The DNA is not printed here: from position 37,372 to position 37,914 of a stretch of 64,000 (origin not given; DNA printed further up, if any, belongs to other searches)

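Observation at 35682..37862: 2.1-kb insertion in the extreme 3' end of groEL bounded by 33-bp direct repeats (att-like), with no recombinase: CIME-like remnant?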

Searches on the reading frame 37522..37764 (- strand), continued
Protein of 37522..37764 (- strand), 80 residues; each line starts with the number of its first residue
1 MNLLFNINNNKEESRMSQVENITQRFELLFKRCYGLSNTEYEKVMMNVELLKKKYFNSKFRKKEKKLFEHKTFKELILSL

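Call 45: find_encoding_contigs(protein=P0045, flank=10000, max_places=2)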
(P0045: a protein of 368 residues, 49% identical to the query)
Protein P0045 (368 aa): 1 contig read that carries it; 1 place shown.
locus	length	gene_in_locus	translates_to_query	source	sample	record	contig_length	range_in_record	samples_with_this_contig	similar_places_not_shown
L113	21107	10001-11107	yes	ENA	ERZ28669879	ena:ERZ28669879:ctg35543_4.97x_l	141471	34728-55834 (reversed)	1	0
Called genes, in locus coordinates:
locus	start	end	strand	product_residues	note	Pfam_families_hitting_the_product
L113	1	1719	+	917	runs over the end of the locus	PF00133:tRNA-synt_1, PF09334:tRNA-synt_1g, PF13603:tRNA-synt_1_2, PF01406:tRNA-synt_1e, PF09334:tRNA-synt_1g (weak), PF01921:tRNA-synt_1f (weak), PF08264:Anticodon_1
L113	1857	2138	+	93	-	PF01106:NifU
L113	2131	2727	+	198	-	-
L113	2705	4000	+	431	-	PF08245:Mur_ligase_M, PF02875:Mur_ligase_C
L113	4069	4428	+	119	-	PF01257:2Fe-2S_thioredx (weak)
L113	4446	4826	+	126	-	PF02261:Asp_decarbox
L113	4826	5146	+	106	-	PF02575:YbaB_DNA_bd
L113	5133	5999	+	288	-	PF00348:polyprenyl_synt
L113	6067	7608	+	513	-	PF00015:MCPsignal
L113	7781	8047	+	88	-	PF00166:Cpn10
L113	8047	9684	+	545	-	PF00118:Cpn60_TCP1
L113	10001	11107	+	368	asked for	PF14659:Phage_int_SAM_3 (faint), PF24624:Int_N (weak), PF00589:Phage_integrase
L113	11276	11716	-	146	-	-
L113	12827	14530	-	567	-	PF00145:DNA_methylase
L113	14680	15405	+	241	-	PF02976:MutH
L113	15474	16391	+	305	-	-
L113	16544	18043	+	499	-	PF05970:PIF1 (weak), PF13604:AAA_30, PF01443:Viral_helicase1, PF09848:SLFN-g3_helicase, PF13245:AAA_19 (weak)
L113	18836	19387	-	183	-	-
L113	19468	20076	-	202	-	PF00239:Resolvase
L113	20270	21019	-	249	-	PF00211:Guanylate_cyc (weak)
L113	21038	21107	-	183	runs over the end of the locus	PF18967:PycTM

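Call 52: search_protein_families(library=phrogs, proteins=[window:37522-37719:-, L100:487-1584:+, L103:488-1099:-, L108:11234-11668:+], max_evalue=0.01)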
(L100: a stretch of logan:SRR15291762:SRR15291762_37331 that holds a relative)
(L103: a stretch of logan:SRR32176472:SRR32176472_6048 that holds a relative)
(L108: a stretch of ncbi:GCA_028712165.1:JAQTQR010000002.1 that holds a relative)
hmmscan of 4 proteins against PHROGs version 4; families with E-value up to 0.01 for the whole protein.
window:37522-37719:- (65 aa): 0 families

L100:487-1584:+ (366 aa): 5 families
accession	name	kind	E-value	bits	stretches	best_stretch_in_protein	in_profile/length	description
phrog_1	-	integration and excision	1e-39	138.3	1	5-362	106-448/611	integrase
phrog_216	-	integration and excision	3.9e-21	76.4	1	145-363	19-238/301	integrase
phrog_7244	-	integration and excision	3.6e-10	40.5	1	107-227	105-224/263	integrase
phrog_37709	-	unknown function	2e-05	25.5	1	128-231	8-107/116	-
phrog_7269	-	integration and excision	3.2e-05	24.8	1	308-355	28-75/89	integrase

L103:488-1099:- (203 aa): 3 families
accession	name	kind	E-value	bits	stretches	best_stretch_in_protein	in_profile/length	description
phrog_125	-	DNA, RNA and nucleotide metabolism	3.4e-42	145.7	1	1-198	21-204/254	DNA invertase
phrog_95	-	integration and excision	5.9e-26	92.2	1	4-148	92-242/651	integrase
phrog_8275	-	DNA, RNA and nucleotide metabolism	0.00014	22.7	1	1-23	1-23/51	DNA invertase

L108:11234-11668:+ (144 aa): 1 family
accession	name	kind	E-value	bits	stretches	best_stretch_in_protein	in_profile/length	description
phrog_2589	-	tail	0.0018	15.7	1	47-118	908-979/3686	tail protein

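Call 53: search_protein_families(library=padloc, proteins=[window:37522-37719:-], max_evalue=0.01)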
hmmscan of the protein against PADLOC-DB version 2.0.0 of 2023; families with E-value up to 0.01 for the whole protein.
window:37522-37719:- (65 aa): 0 families

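Call 54: find_homologous_proteins(query=L103:491-1099:-, max_evalue=1e-30)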
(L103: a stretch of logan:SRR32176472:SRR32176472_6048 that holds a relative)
Query L103:491-1099:- (203 aa): 2581 proteins with E <= 1e-30 among 4827 candidates; the best 120 are listed.
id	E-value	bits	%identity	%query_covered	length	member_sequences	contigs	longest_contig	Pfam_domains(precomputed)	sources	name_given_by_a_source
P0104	8.9e-118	409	100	100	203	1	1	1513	PF00239.27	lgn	-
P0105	1.3e-113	395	97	100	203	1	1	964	PF00239.27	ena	-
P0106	1.2e-96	340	83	99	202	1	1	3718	PF00239.27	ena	-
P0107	1.4e-96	340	83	99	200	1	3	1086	PF00239.27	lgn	-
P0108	1.4e-96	340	84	99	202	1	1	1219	PF00239.27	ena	-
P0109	2.1e-96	339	86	99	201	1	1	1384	PF00239.27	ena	-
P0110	6.5e-96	338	83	99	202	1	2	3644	PF00239.27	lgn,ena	-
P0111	1.8e-95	336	82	100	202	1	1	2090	PF00239.27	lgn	-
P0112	3.1e-95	335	82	99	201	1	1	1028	PF00239.27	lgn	-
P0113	4.1e-95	335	83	99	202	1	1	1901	PF00239.27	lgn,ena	-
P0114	8.5e-95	334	81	100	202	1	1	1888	PF00239.27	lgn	-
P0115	3.7e-93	329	81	98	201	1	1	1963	PF00239.27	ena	-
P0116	1.7e-92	326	82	99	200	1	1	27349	PF00239.27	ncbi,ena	-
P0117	1.0e-91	324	80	98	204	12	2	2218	PF00239.27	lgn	-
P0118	3.2e-91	322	83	94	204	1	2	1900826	PF00239.27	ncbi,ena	-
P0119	3.6e-91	322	79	99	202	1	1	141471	PF00239.27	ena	-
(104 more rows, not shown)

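Call 55: find_encoding_contigs(protein=P0118, flank=10000, max_places=3)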
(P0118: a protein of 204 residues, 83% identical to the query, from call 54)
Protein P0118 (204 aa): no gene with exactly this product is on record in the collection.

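Call 56: find_encoding_contigs(protein=P0119, flank=10000, max_places=2)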
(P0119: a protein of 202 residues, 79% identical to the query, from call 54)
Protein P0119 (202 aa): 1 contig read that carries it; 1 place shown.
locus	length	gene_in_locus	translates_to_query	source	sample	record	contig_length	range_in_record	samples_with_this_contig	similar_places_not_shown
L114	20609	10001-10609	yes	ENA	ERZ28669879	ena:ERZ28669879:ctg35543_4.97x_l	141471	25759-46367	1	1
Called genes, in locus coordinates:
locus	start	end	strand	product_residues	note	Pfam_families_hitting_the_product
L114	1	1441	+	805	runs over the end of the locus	PF12729:4HB_MCP_1, PF00015:MCPsignal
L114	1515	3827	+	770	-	PF09084:NMT1, PF08447:PAS_3, PF13426:PAS_9, PF02518:HATPase_c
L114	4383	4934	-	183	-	-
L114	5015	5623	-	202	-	PF00239:Resolvase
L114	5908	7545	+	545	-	-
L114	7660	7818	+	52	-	-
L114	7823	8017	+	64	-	-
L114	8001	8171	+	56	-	-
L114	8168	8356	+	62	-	-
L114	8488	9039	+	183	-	PF18967:PycTM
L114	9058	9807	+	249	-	PF00211:Guanylate_cyc (weak)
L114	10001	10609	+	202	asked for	PF00239:Resolvase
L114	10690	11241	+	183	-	-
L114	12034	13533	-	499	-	PF05970:PIF1 (weak), PF13604:AAA_30, PF01443:Viral_helicase1, PF09848:SLFN-g3_helicase, PF13245:AAA_19 (weak)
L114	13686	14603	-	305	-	-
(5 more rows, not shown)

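Call 67: search_dna_similar(query=L100:487-1584:+, collection=plasmids, mode=protein, max_rows=12)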
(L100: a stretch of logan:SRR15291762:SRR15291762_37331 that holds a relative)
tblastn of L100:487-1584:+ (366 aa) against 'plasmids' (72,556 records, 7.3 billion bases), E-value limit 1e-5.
Records with a match: 7; places in all: 7; records where one place covers at least 80% of the query: 1.
Best place of each record, by identity: <60% 7.
By first word of the organism name: Escherichia 2; Aeromonas 1; Legionella 1; Ralstonia 1; Paenibacillus 1; Halomonas 1.
By predicted mobility (MOB-suite, as given by PLSDB): non-mobilizable 4; conjugative 2; mobilizable 1.
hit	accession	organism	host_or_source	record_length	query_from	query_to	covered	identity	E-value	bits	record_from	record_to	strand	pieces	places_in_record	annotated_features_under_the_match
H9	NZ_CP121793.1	Aeromonas caviae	Homo sapiens,plasma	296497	44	351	84%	23.7%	1e-8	64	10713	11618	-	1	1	site-specific integrase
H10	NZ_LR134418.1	Legionella adelaidensis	environmental,Cooling tower water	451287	165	361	54%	28.6%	3e-10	69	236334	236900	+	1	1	site-specific integrase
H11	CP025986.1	Ralstonia solanacearum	Cucurbita maxima,culture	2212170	170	352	50%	30.1%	9e-8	62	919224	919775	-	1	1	site-specific integrase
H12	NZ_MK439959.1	Escherichia coli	-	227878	165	352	51%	26.7%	4e-6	56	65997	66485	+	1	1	tyrosine-type recombinase/integrase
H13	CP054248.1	Escherichia coli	Homo sapiens,bone infection of foot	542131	165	352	51%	26.7%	4e-6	56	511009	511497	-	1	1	tyrosine-type recombinase/integrase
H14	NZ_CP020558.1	Paenibacillus larvae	Apis mellifera,single cell microbial ...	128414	165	350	51%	26.3%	5e-6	56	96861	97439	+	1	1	tyrosine-type recombinase/integrase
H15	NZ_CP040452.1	Halomonas sp. PA16-9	-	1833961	165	347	50%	25.9%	2e-6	58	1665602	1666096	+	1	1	none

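Call 68: search_dna_similar(query=L100:487-1584:+, collection=phages, mode=protein, max_rows=8)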
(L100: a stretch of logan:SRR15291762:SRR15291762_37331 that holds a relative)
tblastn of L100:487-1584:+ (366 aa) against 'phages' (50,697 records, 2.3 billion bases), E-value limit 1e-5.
Records with a match: 30; places in all: 30; records where one place covers at least 80% of the query: 23.
Best place of each record, by identity: <60% 30.
By first word of the organism name: Bacteriophage 15; Vibrio 8; Escherichia 3; Ralstonia 2; Sulfurimonas 1; Citrobacter 1.
By host as written in the record: Helicobacter bizzozeronii 4; Helicobacter salomonis 4; Vibrio cholerae 3; Vibrio sp. 2; Ralstonia solanacearum TB15-14 2; Escherichia coli 2; uncultured Helicobacter sp. 1; Helicobacter sp. MIT 05-5293 genome 1; and 11 more.
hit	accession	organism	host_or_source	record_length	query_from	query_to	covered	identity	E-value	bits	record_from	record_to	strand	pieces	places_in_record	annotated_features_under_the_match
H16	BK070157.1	Bacteriophage sp.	uncultured Helicobacter sp.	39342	17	363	95%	34.8%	6e-39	153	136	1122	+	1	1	Phage integrase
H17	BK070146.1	Bacteriophage sp.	Helicobacter sp. MIT 05-5293 genome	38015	17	362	95%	31.5%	4e-36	145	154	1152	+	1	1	site-specific integrase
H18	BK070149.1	Bacteriophage sp.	Helicobacter sp. 12S02232-10 genome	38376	17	362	95%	31.5%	1e-32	135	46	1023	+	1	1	hypothetical protein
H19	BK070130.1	Bacteriophage sp.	Helicobacter jaachi MIT 09-6949 genome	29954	17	363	95%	30.9%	5e-40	156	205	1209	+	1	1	site-specific integrase | hypothetical protein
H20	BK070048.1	Bacteriophage sp.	Helicobacter bizzozeronii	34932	17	362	95%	30.4%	2e-31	131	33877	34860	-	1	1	Phage integrase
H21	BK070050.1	Bacteriophage sp.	Helicobacter bizzozeronii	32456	17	362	95%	30.4%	2e-30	128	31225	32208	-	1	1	none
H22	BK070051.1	Bacteriophage sp.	Helicobacter bizzozeronii CIII-1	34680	17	362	95%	30.4%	2e-30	128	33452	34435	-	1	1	site-specific recombinase, phage integrase family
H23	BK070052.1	Bacteriophage sp.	Helicobacter bizzozeronii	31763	17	362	95%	30.4%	2e-30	128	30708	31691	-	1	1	Phage integrase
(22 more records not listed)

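Call 69: predict_structure(protein=window:37525-37719:-)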
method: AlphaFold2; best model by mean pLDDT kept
length: 65 residues; sequences in the alignment: 1
mean_pLDDT: 76.0   pTM: 0.54
mean pLDDT of the five models: 76.0, 72.6, 72.6, 71.9, 70.9
residues with pLDDT >= 90: 10; 70-90: 29; 50-70: 23; < 50: 3
segments of 3 or more residues with pLDDT < 50: 63-65
pLDDT, mean of each block of 10 residues (from residue 1): 82 89 90 80 66 62 50
secondary structure, 60 per line:
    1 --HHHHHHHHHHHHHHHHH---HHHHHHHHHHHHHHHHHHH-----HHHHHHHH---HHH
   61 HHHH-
elements in order: H3-19 H23-41 H47-54 H58-64

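Call 71: search_solved_structures(query=L100:487-1584:+, max_evalue=0.001, show_alignments=1)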
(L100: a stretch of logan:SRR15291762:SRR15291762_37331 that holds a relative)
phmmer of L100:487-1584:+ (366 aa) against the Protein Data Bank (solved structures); distinct sequences matched with E-value up to 0.001: 2.
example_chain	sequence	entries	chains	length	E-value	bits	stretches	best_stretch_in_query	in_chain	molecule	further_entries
5hxy_A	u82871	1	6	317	5.7e-08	35.7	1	95-353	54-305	Tyrosine recombinase XerA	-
1aih_A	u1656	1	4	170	0.0001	25.1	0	308-348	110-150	HP1 INTEGRASE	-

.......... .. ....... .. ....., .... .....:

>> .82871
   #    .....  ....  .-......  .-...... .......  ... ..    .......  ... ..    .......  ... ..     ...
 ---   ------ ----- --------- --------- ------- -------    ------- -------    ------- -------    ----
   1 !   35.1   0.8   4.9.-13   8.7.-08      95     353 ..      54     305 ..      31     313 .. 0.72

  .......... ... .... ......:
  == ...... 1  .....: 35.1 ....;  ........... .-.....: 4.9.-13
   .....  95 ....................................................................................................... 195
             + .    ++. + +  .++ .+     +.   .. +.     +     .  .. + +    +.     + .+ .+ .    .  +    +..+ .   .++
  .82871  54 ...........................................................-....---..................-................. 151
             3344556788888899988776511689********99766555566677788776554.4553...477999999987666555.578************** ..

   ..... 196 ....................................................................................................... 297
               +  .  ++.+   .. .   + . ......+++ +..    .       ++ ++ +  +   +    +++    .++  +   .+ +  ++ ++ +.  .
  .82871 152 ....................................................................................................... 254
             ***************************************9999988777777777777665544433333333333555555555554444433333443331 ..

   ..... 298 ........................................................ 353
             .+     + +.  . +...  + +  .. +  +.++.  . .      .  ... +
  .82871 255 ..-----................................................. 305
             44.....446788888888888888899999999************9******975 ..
